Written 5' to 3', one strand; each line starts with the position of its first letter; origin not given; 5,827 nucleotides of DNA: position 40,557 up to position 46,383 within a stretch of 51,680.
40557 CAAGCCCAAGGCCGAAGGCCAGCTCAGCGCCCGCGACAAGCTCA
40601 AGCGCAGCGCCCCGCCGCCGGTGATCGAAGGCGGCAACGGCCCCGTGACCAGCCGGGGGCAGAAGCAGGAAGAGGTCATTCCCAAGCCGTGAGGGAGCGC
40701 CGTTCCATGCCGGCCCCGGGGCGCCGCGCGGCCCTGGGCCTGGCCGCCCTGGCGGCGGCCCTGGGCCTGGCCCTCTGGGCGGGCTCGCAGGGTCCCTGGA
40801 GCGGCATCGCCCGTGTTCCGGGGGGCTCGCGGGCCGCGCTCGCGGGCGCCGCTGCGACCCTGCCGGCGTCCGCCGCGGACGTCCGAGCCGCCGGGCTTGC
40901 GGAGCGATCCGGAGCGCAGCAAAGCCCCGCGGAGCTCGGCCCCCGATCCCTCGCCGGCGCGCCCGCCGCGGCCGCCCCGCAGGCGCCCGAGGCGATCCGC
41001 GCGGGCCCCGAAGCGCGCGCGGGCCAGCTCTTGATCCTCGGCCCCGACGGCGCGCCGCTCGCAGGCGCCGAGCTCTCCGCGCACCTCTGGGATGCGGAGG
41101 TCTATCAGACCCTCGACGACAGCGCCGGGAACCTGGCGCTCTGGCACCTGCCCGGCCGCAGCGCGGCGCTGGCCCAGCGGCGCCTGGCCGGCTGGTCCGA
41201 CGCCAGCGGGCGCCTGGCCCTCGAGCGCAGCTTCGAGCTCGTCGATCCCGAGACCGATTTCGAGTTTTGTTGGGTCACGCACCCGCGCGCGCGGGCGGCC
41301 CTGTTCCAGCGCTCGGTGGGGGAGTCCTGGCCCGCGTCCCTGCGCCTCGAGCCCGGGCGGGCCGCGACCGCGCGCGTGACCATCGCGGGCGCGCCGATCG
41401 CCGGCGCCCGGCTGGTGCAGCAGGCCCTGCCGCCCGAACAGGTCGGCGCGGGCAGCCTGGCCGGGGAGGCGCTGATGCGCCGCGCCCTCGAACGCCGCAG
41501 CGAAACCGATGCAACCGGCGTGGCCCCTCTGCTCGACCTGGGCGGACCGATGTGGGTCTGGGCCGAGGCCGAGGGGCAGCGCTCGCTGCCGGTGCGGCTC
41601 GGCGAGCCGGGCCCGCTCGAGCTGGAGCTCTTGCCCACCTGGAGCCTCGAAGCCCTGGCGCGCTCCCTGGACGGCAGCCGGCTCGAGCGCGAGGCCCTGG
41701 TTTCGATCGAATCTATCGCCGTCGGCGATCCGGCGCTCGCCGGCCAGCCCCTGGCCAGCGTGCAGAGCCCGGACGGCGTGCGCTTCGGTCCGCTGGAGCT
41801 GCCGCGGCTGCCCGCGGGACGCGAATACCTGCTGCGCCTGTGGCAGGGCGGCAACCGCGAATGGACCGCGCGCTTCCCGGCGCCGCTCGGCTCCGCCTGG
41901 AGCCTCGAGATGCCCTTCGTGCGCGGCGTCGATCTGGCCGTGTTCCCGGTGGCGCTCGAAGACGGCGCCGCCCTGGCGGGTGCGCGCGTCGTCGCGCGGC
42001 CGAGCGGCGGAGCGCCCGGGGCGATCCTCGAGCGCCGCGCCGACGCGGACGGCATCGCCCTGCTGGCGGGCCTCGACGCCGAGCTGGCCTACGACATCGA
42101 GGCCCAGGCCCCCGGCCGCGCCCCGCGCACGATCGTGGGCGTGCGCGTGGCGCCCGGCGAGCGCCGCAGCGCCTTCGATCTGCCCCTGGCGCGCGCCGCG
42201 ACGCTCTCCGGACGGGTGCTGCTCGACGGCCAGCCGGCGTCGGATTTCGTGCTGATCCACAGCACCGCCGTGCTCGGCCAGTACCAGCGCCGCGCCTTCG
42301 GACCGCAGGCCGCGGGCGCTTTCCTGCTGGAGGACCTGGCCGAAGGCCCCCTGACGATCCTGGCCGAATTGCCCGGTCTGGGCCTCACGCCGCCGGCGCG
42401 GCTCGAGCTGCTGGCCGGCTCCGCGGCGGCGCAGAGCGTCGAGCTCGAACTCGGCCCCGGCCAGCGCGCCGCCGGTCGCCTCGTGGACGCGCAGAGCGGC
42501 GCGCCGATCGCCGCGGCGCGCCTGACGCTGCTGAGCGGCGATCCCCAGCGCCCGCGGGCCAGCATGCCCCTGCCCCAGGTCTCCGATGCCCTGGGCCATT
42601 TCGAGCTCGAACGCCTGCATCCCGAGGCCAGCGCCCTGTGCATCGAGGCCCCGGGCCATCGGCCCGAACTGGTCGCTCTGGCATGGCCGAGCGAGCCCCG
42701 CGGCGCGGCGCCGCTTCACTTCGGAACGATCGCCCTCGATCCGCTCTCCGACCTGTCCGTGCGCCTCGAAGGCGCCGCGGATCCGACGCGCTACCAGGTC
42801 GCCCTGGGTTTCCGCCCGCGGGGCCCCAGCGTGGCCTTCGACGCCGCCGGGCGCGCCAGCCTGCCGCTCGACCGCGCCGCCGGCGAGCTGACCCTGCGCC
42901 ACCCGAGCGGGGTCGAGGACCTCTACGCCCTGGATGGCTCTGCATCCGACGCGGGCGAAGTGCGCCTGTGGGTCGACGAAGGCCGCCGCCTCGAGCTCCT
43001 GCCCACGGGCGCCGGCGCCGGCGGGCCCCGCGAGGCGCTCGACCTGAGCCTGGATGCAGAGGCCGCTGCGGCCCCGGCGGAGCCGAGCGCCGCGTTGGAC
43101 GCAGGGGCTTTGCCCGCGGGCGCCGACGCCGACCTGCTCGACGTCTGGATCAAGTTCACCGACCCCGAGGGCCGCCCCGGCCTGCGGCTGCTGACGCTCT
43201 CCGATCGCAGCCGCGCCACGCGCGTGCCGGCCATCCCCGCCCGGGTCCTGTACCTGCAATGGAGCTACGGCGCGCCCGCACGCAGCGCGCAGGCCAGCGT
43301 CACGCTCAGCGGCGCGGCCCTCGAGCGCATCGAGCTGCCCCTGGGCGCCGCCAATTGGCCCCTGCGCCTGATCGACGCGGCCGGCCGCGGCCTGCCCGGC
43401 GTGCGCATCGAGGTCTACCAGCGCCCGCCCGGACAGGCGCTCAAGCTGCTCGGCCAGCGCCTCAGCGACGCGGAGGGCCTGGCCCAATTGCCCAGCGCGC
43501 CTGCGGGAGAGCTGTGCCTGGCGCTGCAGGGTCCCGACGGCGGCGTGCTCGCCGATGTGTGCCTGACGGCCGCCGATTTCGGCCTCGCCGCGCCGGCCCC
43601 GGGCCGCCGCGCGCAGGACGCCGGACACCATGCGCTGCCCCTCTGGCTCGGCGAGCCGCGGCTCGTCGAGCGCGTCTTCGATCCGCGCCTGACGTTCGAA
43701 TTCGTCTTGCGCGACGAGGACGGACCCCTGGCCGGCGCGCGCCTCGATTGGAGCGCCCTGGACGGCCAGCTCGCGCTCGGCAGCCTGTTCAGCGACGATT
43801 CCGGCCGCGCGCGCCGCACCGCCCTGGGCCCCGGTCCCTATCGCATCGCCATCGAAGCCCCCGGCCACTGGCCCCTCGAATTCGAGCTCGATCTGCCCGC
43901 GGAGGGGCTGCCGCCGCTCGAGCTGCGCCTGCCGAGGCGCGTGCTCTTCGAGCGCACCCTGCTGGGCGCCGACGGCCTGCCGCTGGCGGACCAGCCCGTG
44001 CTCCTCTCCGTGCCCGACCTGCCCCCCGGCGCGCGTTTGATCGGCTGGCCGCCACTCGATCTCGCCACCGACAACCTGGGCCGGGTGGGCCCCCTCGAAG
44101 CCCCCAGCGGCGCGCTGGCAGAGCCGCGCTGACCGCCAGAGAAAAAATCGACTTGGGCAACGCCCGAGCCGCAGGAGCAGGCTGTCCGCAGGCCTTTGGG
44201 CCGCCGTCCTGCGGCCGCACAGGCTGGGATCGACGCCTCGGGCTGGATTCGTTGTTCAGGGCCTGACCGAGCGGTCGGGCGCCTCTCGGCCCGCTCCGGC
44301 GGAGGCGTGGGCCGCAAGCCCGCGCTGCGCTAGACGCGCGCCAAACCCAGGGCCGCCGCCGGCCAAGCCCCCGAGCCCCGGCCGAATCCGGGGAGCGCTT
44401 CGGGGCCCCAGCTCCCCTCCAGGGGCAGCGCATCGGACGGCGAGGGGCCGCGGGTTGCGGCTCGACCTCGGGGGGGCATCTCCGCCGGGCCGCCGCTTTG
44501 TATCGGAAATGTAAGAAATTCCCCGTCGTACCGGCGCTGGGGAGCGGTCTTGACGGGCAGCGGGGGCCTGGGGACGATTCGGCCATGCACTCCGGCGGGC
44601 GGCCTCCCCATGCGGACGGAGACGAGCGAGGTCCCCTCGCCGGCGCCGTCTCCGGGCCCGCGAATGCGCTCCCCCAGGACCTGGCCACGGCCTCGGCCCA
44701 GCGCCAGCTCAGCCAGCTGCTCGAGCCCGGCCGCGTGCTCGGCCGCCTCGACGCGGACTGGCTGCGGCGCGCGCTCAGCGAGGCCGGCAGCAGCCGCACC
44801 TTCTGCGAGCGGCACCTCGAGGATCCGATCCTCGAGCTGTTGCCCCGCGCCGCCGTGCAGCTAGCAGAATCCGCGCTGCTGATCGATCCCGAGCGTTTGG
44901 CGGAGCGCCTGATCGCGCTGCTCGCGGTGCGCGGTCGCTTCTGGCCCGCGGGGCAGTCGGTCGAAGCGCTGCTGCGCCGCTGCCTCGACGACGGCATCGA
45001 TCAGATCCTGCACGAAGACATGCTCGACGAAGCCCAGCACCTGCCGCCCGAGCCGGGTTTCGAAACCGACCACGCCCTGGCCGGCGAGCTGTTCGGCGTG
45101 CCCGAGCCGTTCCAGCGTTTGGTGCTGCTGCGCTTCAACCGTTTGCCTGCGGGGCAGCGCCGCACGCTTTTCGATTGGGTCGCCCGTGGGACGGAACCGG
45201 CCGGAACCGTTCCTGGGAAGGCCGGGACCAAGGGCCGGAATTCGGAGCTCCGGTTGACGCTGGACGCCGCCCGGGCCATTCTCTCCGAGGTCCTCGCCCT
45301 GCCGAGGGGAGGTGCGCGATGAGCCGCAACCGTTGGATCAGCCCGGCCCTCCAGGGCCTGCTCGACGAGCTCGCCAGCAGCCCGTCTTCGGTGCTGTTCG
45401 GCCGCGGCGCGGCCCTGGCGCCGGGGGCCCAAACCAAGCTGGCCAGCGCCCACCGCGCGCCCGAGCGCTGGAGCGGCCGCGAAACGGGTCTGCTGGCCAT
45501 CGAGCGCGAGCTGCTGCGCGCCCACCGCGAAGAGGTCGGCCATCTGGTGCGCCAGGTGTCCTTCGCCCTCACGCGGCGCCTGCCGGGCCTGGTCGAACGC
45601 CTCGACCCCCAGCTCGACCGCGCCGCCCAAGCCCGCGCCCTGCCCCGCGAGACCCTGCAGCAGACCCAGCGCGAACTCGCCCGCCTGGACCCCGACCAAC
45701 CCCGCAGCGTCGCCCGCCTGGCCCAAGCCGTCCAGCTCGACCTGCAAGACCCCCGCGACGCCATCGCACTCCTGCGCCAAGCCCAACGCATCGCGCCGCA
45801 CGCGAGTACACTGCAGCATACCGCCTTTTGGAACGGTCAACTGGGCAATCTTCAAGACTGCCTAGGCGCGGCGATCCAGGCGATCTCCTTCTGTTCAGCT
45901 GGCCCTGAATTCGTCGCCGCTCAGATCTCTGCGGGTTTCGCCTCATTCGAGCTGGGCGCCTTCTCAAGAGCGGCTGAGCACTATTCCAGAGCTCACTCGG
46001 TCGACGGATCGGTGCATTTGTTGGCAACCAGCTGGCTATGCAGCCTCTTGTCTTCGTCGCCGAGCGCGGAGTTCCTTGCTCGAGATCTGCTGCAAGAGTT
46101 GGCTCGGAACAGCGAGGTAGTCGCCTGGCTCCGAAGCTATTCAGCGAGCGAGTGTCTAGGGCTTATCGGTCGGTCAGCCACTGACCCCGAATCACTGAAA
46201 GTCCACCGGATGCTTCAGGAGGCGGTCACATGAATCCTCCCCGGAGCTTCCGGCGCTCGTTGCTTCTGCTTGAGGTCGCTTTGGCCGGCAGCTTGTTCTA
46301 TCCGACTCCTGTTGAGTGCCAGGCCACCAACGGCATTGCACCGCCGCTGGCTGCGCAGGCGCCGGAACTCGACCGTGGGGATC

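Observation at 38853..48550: Tandemly duplicated, translationally coupled four-gene module with no characterised counterpart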

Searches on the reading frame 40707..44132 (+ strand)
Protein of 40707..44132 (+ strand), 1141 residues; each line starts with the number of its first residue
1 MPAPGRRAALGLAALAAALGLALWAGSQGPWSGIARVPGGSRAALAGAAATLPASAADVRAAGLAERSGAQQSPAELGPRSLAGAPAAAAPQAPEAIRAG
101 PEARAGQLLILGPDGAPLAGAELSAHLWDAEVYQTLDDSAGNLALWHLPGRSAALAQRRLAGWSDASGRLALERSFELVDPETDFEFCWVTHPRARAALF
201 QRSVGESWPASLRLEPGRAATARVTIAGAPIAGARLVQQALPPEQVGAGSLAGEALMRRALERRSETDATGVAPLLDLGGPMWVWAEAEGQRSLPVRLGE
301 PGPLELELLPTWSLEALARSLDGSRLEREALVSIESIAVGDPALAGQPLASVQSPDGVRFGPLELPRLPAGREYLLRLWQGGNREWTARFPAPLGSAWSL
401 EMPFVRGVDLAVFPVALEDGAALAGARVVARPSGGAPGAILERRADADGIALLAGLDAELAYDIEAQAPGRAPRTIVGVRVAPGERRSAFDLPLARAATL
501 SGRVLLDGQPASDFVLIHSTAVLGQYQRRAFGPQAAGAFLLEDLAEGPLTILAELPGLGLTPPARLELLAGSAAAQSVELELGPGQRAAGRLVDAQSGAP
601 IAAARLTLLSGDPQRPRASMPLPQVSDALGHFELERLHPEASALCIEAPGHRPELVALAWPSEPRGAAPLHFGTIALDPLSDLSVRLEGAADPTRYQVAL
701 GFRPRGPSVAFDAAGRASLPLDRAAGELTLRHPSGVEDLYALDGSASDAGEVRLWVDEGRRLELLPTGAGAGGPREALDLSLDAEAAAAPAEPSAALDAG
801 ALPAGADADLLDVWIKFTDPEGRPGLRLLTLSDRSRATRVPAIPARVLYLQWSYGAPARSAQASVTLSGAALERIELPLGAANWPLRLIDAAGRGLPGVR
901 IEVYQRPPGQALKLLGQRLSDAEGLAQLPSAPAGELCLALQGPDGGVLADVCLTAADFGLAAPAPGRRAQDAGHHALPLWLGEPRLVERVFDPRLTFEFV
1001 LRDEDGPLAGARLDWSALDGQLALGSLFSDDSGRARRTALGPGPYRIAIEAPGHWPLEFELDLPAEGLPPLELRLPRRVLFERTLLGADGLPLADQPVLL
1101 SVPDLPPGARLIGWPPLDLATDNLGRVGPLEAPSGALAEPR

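Call 3: search_protein_families(library=pfam, proteins=[window:40707-44132:+], max_evalue=1)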
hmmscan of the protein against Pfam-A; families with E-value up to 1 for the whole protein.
window:40707-44132:+ (1141 aa): 1 family
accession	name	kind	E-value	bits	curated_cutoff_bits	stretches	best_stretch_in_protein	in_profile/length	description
PF13620.12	CarboxypepD_reg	-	5.3e-24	84.8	32.3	3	418-488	9-76/82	Carboxypeptidase regulatory-like domain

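Call 4: search_protein_families(library=ncbifam, proteins=[window:40707-44132:+], max_evalue=1)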
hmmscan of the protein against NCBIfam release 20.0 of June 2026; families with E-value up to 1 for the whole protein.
window:40707-44132:+ (1141 aa): 0 families

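Call 22: search_protein_families(library=padloc, proteins=[window:40707-44132:+], max_evalue=1)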
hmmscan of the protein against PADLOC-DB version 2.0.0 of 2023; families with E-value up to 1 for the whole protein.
window:40707-44132:+ (1141 aa): 0 families

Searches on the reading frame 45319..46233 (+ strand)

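Call 3: search_protein_families(library=pfam, proteins=[window:45319-46233:+], max_evalue=1)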
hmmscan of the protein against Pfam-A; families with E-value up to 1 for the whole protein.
window:45319-46233:+ (304 aa): 5 families
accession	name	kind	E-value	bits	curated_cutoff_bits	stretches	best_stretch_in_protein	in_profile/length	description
PF07719.23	TPR_2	-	0.00026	21.3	27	0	203-229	5-31/34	Tetratricopeptide repeat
PF00515.34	TPR_1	-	0.0038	17.4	27.8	0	206-229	8-31/34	Tetratricopeptide repeat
PF13424.12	TPR_12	-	0.13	12.9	30.1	1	99-159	16-75/77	Tetratricopeptide repeat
PF12895.13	ANAPC3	-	0.2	12.4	27.2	0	124-184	19-78/82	Anaphase-promoting complex, cyclosome, subunit 3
PF13428.12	TPR_14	-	0.95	10.8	23.5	0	133-164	6-36/44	Tetratricopeptide repeat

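Call 4: search_protein_families(library=ncbifam, proteins=[window:45319-46233:+], max_evalue=1)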
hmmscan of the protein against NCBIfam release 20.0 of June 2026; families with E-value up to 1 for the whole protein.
window:45319-46233:+ (304 aa): 2 families
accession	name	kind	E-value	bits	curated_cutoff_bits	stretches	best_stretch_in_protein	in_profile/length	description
TIGR02917.1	PEP_TPR_lipo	equivalog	0.026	12.4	312.2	1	123-227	222-323/899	XrtA/PEP-CTERM system TPR-repeat protein PrsT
NF004227.0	PRK05674.1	equivalog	0.059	13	426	1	236-288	195-245/271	gamma-carboxygeranoyl-CoA hydratase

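Call 22: search_protein_families(library=padloc, proteins=[window:45319-46233:+], max_evalue=1)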
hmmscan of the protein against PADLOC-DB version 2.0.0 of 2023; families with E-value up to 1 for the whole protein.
window:45319-46233:+ (304 aa): 0 families
